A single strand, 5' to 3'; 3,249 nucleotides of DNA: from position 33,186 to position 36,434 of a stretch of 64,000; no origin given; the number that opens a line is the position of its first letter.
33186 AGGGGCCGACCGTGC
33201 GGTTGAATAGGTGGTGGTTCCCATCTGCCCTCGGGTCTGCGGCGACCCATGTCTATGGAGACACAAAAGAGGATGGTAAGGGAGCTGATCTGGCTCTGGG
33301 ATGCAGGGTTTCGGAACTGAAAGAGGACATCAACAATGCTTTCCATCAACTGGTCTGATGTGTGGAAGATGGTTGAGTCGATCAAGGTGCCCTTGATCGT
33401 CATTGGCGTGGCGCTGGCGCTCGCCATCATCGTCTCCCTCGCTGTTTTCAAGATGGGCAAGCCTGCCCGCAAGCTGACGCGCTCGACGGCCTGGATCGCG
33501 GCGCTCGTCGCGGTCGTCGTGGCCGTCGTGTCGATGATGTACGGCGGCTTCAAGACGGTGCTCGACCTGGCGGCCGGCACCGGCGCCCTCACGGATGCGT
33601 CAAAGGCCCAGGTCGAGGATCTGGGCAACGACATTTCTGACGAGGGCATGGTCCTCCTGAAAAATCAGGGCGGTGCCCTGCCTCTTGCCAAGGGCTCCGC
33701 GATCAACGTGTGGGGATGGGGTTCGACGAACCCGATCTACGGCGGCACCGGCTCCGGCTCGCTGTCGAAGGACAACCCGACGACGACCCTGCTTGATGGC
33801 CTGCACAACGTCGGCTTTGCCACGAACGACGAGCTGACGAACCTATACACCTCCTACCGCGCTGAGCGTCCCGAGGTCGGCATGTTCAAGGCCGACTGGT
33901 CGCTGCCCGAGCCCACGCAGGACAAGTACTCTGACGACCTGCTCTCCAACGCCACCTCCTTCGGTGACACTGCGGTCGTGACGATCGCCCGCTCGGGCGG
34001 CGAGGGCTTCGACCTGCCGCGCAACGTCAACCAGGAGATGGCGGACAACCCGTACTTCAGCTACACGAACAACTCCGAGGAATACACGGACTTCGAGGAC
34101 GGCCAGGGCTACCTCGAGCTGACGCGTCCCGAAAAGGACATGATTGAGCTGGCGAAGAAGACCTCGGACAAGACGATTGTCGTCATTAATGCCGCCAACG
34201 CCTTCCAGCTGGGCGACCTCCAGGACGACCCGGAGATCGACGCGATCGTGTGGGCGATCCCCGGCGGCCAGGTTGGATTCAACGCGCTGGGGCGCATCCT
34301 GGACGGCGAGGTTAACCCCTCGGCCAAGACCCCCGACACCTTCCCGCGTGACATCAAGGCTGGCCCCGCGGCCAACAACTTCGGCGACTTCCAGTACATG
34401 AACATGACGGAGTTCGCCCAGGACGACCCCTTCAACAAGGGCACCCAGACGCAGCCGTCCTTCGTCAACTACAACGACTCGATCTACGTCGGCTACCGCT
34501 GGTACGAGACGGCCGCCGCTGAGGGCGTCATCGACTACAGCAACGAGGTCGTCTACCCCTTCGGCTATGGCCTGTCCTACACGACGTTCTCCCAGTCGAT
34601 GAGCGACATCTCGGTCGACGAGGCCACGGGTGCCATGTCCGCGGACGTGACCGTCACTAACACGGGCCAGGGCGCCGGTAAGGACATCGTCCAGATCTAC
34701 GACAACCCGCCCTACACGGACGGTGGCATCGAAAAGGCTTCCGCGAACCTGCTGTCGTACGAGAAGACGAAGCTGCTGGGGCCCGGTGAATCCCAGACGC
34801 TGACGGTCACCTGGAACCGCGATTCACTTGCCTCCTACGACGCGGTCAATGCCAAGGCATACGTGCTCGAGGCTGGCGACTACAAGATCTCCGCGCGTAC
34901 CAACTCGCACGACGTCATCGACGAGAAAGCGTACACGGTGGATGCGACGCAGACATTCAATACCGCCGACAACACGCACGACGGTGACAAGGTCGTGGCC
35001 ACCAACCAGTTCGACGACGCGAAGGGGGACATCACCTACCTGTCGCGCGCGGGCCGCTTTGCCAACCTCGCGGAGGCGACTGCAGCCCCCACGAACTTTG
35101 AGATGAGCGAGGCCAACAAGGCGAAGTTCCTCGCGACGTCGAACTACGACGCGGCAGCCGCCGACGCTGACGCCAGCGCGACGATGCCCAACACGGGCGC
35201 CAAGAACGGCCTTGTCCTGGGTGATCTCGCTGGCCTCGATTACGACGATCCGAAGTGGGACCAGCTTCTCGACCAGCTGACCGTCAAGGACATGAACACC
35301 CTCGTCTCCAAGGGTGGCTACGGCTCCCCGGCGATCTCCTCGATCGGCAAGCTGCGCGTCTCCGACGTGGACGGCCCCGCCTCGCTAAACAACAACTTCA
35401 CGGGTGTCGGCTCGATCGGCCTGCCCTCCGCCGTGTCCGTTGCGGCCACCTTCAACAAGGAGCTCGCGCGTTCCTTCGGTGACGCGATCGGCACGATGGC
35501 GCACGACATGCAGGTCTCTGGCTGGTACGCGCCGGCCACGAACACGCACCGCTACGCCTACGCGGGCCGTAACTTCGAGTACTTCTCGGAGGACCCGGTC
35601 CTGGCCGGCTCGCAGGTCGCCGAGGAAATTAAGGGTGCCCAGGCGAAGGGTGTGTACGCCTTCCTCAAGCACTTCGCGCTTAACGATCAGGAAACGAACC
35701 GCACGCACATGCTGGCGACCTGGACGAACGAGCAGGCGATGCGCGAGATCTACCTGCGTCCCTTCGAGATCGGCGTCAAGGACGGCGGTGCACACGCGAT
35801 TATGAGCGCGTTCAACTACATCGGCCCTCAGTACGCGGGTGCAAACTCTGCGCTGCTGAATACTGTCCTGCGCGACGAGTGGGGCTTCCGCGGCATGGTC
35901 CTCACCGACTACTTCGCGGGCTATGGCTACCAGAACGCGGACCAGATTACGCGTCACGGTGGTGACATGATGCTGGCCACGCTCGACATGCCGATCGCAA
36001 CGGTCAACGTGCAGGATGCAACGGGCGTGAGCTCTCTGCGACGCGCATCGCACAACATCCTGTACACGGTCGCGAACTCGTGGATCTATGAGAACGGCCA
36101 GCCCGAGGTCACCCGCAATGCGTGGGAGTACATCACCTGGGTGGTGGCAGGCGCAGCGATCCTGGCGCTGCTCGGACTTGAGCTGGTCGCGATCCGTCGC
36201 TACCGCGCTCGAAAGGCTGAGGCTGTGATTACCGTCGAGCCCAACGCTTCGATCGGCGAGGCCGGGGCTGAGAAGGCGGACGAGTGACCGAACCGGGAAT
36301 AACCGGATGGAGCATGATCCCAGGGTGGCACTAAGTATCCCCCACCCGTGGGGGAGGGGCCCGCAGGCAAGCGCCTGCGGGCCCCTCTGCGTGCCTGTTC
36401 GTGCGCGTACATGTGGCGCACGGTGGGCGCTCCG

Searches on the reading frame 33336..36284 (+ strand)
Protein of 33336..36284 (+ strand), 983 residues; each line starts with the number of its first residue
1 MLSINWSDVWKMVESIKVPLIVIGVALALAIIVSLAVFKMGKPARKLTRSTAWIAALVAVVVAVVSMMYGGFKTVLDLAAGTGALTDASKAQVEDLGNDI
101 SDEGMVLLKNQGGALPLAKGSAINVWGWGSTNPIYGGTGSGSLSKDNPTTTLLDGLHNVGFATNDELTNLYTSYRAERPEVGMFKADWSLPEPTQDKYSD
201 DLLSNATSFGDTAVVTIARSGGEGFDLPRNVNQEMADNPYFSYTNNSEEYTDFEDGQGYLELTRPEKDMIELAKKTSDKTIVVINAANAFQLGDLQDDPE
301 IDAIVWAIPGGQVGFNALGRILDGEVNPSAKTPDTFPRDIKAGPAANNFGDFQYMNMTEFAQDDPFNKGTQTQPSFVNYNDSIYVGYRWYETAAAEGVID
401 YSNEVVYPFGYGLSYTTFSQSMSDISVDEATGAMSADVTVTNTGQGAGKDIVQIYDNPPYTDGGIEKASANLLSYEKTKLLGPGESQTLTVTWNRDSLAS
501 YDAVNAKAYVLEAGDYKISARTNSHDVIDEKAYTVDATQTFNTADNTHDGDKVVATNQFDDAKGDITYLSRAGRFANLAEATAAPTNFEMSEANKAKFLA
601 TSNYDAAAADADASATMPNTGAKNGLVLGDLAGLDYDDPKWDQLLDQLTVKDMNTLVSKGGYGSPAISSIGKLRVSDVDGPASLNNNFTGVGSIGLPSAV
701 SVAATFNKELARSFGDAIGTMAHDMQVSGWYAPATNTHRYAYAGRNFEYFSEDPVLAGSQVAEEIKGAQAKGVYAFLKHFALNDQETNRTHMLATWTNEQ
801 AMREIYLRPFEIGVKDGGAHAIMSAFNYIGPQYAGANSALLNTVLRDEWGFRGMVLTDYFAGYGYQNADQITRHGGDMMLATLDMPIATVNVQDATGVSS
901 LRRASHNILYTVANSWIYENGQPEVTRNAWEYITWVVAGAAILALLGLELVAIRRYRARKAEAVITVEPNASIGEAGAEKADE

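Call 76: search_protein_families(library=pfam, proteins=[window:33336-36284:+], max_evalue=0.00001)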
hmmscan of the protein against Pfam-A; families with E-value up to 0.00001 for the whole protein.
window:33336-36284:+ (983 aa): 3 families
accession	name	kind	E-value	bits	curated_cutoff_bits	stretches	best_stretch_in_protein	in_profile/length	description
PF01915.27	Glyco_hydro_3_C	-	2.7e-28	99.8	31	1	105-415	1-200/200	Glycosyl hydrolase family 3 C-terminal domain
PF00933.27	Glyco_hydro_3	-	2e-27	96.9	27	1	696-861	85-254/316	Glycosyl hydrolase family 3 N terminal domain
PF14310.12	Fn3-like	-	1.1e-09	38.7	25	1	451-524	2-71/71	Fibronectin type III-like domain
